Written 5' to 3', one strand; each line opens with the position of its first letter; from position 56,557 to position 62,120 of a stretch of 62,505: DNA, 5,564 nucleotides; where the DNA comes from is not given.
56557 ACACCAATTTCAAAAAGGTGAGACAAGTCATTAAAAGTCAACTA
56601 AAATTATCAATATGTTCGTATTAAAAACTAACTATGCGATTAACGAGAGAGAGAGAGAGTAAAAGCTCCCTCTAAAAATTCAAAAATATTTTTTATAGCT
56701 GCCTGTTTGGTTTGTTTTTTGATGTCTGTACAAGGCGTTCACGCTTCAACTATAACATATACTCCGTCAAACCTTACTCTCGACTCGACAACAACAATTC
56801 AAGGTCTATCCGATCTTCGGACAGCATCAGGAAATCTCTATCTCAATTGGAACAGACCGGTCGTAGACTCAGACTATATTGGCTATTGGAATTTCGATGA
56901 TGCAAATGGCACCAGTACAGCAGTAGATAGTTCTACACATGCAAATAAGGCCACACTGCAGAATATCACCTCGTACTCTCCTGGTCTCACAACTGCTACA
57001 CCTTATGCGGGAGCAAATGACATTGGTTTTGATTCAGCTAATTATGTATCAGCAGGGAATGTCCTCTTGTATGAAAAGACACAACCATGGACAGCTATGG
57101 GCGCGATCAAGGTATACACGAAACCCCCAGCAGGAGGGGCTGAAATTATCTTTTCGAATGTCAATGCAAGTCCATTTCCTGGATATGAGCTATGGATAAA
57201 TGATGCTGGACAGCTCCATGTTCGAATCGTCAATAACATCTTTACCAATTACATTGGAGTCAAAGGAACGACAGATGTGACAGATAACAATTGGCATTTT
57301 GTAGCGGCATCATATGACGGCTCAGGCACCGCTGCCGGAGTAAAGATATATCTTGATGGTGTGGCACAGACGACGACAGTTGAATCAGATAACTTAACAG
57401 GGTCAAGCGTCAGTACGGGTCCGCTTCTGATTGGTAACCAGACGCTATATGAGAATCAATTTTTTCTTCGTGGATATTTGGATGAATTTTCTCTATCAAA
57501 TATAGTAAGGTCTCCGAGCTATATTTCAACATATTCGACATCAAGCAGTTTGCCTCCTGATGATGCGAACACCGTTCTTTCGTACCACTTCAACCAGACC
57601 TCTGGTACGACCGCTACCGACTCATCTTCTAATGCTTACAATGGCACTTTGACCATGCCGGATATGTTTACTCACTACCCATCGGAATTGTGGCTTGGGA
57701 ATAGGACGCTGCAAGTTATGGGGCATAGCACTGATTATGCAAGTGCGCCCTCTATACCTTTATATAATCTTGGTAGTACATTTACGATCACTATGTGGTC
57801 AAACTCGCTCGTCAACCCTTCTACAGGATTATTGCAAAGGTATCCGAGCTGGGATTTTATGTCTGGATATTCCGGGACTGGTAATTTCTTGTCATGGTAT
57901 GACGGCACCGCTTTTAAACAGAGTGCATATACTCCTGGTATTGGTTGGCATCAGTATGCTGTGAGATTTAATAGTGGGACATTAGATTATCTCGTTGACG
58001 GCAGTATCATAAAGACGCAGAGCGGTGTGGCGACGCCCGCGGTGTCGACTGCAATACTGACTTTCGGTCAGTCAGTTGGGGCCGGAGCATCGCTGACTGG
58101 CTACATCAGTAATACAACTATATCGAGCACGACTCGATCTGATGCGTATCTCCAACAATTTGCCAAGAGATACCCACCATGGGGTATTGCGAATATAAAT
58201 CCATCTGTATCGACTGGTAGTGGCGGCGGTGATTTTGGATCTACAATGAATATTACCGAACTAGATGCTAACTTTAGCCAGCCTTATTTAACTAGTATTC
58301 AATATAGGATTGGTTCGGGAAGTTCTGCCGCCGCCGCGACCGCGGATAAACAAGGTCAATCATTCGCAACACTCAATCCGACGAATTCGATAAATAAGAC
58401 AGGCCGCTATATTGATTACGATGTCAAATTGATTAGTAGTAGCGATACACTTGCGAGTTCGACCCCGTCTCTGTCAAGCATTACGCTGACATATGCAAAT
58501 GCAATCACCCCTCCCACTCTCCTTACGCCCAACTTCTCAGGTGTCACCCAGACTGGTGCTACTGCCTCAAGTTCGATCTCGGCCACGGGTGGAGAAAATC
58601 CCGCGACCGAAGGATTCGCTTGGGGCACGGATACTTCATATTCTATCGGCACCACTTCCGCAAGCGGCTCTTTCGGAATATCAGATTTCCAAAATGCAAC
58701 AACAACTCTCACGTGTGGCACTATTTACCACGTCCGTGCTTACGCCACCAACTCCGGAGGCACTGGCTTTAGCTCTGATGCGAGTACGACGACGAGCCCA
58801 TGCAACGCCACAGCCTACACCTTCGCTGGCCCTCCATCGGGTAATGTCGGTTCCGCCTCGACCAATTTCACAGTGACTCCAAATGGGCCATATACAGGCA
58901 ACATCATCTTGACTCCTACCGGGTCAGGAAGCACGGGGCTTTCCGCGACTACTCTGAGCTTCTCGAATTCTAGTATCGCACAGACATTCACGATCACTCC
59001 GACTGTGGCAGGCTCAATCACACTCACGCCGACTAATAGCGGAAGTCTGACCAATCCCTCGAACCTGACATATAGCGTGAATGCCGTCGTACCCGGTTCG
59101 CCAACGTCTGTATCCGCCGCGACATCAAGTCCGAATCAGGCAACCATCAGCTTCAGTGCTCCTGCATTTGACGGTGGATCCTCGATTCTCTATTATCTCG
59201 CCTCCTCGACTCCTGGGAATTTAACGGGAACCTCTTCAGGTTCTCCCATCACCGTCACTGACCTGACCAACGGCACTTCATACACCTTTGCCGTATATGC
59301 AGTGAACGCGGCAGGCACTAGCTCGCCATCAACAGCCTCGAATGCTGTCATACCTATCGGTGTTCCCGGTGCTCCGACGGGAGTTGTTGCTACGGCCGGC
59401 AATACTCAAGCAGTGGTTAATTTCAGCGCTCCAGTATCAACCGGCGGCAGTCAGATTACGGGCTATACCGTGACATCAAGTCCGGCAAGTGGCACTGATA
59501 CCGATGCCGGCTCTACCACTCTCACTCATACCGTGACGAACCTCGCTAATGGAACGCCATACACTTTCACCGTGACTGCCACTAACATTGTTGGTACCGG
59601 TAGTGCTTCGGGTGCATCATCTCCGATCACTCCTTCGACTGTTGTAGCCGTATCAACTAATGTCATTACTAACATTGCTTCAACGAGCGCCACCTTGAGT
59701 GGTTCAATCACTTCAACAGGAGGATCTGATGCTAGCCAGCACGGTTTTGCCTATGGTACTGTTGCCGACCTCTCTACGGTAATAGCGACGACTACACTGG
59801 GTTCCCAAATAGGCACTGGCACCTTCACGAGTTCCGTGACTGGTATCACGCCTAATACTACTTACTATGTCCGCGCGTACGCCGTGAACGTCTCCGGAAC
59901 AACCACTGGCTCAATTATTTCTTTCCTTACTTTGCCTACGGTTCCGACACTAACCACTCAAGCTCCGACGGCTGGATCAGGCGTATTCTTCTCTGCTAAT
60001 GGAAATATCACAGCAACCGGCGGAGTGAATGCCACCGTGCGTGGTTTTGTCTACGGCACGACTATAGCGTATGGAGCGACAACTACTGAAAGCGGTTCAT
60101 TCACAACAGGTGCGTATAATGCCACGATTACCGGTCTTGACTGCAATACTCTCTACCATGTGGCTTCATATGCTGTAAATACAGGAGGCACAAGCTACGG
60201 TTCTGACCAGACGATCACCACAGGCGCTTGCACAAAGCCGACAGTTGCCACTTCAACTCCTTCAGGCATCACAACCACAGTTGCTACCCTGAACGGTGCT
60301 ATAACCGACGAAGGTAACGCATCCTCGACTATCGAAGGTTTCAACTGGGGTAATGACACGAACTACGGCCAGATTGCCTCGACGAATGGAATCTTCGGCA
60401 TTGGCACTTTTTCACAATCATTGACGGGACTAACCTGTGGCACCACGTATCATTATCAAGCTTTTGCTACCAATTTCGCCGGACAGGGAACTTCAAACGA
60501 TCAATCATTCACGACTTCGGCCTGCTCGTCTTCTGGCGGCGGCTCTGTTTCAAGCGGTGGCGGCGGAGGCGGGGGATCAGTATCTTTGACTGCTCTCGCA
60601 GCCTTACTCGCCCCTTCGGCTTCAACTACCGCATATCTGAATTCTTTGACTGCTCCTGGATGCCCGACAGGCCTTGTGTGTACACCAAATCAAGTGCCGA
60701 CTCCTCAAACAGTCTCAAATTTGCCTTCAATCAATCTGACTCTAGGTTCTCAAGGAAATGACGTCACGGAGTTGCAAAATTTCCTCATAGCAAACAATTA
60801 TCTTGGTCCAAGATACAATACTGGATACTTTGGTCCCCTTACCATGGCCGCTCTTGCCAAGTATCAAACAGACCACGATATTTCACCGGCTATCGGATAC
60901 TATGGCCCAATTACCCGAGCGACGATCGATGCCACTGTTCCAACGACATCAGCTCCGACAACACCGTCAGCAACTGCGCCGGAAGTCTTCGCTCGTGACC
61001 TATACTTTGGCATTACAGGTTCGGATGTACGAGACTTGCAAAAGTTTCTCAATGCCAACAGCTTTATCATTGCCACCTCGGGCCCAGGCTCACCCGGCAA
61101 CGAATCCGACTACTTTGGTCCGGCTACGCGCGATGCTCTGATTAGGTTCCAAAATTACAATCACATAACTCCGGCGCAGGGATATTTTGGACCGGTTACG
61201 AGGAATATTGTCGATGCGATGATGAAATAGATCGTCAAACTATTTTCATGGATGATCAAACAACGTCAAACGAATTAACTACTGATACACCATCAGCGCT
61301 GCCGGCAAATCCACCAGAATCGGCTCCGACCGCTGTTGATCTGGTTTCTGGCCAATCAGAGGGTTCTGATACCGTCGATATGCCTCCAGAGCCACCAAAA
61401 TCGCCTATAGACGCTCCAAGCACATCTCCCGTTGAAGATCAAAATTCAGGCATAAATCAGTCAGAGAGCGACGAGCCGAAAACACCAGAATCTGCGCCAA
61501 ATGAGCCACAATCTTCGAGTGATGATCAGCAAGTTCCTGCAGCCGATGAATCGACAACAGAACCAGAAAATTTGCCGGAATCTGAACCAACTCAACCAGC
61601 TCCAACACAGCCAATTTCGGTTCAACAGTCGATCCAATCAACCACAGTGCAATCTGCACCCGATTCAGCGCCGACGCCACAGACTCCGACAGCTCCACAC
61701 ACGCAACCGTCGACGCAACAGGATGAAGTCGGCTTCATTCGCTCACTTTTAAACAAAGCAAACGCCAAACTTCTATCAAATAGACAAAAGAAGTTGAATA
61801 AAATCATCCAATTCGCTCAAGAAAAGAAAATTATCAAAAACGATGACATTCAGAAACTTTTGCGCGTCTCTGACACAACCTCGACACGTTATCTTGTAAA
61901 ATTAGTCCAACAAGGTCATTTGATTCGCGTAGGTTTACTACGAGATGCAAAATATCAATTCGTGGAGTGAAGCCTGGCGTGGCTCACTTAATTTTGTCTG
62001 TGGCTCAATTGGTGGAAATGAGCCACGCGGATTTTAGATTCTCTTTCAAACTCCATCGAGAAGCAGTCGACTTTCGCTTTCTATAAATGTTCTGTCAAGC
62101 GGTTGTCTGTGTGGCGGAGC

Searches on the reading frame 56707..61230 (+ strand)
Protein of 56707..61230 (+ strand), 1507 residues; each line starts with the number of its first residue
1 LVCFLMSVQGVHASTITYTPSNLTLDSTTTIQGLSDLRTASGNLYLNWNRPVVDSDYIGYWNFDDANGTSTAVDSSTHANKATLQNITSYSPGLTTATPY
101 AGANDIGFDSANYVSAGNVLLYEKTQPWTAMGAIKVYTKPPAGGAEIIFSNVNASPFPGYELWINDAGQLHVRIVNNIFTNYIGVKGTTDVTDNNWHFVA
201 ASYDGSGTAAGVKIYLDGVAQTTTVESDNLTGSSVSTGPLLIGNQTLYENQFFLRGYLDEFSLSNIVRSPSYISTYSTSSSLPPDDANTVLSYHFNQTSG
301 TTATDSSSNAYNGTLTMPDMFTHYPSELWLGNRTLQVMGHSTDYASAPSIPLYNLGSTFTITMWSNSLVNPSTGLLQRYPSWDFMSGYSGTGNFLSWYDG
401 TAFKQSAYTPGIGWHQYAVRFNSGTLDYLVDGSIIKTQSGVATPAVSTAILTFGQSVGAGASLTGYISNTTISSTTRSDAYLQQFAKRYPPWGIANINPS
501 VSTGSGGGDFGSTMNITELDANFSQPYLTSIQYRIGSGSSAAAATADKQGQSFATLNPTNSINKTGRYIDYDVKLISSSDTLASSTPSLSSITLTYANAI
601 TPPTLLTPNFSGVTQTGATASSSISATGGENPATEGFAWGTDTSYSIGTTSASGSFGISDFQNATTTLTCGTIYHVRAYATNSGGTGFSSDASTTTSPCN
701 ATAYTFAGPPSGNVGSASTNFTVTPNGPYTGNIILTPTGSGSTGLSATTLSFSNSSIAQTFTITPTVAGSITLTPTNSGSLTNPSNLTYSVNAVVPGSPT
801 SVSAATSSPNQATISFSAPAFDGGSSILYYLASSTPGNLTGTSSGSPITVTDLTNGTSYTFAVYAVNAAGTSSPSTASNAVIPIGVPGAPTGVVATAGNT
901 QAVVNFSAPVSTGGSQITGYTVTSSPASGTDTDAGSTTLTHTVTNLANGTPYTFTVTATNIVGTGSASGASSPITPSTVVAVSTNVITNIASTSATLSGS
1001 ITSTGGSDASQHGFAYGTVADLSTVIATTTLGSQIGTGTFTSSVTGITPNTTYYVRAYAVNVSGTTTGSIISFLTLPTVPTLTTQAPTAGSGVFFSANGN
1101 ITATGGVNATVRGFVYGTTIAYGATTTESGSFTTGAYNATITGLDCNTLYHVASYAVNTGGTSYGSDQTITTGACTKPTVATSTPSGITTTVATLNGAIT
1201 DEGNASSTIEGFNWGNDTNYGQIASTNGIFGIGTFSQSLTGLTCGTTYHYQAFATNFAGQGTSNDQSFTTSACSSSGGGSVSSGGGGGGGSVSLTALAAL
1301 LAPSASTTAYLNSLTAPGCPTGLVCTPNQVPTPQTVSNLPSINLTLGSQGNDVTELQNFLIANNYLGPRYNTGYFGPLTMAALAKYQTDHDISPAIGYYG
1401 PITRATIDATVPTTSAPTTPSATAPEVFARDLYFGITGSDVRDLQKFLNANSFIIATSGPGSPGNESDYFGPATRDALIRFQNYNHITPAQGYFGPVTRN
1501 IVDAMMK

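Call 70: search_protein_families(library=pfam, max_evalue=0.01, proteins=[window:56707-61230:+])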
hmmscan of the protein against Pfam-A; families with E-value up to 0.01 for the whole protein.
window:56707-61230:+ (1507 aa): 5 families
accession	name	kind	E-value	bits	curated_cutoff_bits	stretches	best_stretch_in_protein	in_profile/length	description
PF00041.27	fn3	-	1.3e-26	93.1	25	2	889-970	2-80/84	Fibronectin type III domain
PF01471.23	PG_binding_1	-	2.9e-18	66.2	23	2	1437-1500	1-55/57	Putative peptidoglycan binding domain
PF25059.1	FN3_DSCAM-DSCAML_C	-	3.2e-09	37.4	39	0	845-873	44-72/89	DSCAM/DSCAML C-terminal Fn3-like domain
PF10179.15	NDNF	-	0.00011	22.7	27.3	0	847-874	90-118/127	Neuron-derived neurotrophic factor, first Fn(III) domain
PF16656.11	Pur_ac_phosph_N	-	0.0046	17.9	30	0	1234-1270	60-93/93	Purple acid Phosphatase, N-terminal domain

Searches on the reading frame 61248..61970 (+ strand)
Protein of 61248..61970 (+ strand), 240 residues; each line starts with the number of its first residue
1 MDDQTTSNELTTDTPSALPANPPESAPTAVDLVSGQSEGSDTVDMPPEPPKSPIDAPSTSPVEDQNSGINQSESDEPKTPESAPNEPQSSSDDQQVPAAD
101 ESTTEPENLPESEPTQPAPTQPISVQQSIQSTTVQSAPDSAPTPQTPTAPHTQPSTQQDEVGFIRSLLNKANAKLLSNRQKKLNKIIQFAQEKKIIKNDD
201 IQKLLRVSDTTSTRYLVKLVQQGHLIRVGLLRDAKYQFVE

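Call 70: search_protein_families(library=pfam, max_evalue=0.01, proteins=[window:61248-61970:+])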
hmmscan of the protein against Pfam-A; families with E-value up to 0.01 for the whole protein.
window:61248-61970:+ (240 aa): 1 family
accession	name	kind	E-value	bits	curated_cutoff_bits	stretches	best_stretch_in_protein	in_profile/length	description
PF06163.17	DUF977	-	0.0052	17.3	22.1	1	174-229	5-60/134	Bacterial protein of unknown function (DUF977)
